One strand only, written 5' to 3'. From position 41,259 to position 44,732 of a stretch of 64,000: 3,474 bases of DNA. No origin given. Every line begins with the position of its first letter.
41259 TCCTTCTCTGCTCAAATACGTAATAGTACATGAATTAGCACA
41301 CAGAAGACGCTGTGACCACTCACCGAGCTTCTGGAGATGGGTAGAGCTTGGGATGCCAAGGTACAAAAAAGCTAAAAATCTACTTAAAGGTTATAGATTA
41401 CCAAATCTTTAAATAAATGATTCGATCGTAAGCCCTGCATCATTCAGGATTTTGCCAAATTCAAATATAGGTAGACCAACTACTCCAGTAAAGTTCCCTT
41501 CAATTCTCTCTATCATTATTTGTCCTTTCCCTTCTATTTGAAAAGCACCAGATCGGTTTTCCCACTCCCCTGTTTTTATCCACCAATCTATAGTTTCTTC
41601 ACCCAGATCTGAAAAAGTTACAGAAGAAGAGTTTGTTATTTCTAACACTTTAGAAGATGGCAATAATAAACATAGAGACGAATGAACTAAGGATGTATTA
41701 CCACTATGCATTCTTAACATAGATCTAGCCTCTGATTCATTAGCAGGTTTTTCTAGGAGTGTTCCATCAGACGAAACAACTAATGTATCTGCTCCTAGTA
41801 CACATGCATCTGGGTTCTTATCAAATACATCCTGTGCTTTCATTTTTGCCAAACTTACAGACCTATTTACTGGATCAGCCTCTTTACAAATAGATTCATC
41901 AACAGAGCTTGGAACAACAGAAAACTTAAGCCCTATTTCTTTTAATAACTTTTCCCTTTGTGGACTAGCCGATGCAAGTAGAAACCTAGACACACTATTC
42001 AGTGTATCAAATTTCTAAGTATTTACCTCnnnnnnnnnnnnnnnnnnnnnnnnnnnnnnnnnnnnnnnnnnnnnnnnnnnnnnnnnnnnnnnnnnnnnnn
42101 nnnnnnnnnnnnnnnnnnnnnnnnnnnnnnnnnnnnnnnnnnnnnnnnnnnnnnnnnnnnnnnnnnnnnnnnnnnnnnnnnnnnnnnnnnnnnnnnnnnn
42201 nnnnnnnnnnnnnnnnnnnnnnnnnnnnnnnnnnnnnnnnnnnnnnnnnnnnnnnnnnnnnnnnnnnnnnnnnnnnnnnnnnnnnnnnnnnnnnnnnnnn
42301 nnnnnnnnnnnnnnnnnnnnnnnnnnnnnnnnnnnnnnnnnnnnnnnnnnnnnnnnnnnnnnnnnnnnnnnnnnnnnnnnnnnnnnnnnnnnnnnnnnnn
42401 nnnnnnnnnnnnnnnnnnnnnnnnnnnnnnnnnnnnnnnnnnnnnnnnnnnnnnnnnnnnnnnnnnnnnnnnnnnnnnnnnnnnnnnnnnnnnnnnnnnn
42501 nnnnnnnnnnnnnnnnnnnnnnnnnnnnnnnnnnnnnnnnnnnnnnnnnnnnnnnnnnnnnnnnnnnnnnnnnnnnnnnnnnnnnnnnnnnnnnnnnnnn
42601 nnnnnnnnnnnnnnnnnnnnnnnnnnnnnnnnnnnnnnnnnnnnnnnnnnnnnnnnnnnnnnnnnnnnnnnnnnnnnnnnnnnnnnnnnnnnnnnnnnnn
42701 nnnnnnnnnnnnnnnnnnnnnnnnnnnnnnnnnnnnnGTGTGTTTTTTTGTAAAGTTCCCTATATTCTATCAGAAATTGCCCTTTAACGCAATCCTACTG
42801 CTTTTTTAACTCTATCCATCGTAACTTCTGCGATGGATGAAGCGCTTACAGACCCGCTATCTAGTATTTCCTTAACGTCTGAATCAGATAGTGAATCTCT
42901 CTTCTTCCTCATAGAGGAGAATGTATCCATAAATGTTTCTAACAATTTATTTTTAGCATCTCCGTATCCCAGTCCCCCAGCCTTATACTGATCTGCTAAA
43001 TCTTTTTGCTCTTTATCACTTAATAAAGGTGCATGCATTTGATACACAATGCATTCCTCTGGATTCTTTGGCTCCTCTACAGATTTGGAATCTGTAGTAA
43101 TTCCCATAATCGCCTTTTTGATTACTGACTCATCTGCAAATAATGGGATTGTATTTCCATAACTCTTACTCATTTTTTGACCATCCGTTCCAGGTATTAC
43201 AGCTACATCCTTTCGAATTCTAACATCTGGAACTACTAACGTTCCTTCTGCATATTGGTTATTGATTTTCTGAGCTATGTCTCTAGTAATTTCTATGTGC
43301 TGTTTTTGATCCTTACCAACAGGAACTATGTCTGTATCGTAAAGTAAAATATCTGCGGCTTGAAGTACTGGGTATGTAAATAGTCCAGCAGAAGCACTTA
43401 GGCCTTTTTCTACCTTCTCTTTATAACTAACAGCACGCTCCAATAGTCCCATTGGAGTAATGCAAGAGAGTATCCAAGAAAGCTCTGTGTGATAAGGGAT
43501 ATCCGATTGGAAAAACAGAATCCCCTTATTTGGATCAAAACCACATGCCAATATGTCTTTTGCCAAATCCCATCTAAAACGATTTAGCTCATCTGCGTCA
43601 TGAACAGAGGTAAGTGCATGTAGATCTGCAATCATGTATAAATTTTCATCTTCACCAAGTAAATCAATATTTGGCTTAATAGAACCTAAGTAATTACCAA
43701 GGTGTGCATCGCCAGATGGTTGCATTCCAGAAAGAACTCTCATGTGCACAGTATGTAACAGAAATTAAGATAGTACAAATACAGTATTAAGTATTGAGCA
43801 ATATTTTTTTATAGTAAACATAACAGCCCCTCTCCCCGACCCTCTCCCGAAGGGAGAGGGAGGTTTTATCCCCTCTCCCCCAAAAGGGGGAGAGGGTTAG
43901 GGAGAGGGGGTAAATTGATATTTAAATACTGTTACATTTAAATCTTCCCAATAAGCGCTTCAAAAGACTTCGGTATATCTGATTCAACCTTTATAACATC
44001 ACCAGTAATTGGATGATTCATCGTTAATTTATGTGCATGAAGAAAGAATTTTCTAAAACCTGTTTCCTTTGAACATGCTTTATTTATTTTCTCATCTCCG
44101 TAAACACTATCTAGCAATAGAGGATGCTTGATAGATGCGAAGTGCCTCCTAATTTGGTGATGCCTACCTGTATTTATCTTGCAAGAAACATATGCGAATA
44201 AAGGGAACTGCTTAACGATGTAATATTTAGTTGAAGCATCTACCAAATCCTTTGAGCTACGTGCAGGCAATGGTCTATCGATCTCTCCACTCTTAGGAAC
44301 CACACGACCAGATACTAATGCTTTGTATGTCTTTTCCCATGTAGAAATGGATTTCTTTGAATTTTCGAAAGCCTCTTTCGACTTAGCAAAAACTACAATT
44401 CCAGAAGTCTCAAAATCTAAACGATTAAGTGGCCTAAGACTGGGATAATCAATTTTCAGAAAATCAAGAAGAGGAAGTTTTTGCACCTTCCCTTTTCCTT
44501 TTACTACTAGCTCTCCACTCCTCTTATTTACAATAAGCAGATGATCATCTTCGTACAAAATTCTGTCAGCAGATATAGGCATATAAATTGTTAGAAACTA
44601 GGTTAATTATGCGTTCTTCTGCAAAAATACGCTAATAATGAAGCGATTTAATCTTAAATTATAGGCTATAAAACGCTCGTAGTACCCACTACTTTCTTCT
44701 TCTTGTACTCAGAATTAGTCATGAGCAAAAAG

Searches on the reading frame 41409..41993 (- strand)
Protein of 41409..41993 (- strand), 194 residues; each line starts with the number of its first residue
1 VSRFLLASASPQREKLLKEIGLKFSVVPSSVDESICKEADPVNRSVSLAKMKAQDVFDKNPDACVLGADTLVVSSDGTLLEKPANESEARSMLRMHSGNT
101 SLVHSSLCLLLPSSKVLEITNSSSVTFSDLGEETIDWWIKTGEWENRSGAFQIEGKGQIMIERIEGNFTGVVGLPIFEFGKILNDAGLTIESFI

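Call 70: search_protein_families(library=pfam, proteins=[window:41409-41993:-], max_evalue=0.000001)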
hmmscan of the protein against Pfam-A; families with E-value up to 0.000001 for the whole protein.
window:41409-41993:- (194 aa): 1 family
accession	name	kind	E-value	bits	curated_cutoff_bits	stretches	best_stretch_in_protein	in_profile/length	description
PF02545.19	Maf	-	7.2e-49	166.4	27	1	3-185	1-186/187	Maf-like protein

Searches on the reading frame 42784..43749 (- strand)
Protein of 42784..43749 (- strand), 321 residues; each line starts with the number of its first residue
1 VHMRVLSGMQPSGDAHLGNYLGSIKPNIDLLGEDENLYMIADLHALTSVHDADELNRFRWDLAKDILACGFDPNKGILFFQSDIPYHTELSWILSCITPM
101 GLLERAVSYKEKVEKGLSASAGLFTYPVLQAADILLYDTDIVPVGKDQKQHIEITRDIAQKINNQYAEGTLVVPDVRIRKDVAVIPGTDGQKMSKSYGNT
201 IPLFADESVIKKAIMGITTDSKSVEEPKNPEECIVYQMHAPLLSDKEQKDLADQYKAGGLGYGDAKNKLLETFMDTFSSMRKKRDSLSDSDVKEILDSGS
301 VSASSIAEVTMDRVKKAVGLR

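Call 71: search_protein_families(library=pfam, proteins=[window:42784-43749:-], max_evalue=0.000001)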
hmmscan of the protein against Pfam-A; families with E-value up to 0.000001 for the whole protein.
window:42784-43749:- (321 aa): 1 family
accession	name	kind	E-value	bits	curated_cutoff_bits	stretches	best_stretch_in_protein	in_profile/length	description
PF00579.31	tRNA-synt_1b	-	1.8e-61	208.5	21.1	1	2-277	5-291/292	tRNA synthetases class I (W and Y)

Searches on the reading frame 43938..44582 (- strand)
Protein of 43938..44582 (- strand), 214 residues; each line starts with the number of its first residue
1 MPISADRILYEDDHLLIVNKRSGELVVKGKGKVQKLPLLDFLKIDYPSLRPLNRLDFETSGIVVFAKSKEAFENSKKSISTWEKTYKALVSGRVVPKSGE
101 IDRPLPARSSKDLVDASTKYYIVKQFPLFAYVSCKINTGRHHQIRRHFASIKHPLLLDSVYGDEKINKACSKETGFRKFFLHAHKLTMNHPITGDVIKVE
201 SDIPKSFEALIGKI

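Call 71: search_protein_families(library=pfam, proteins=[window:43938-44582:-], max_evalue=0.000001)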
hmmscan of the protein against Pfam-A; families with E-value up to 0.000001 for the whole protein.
window:43938-44582:- (214 aa): 1 family
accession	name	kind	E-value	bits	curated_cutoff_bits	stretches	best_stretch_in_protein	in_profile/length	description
PF00849.27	PseudoU_synth_2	-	2.1e-21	77.2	26.8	1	14-150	1-152/152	RNA pseudouridylate synthase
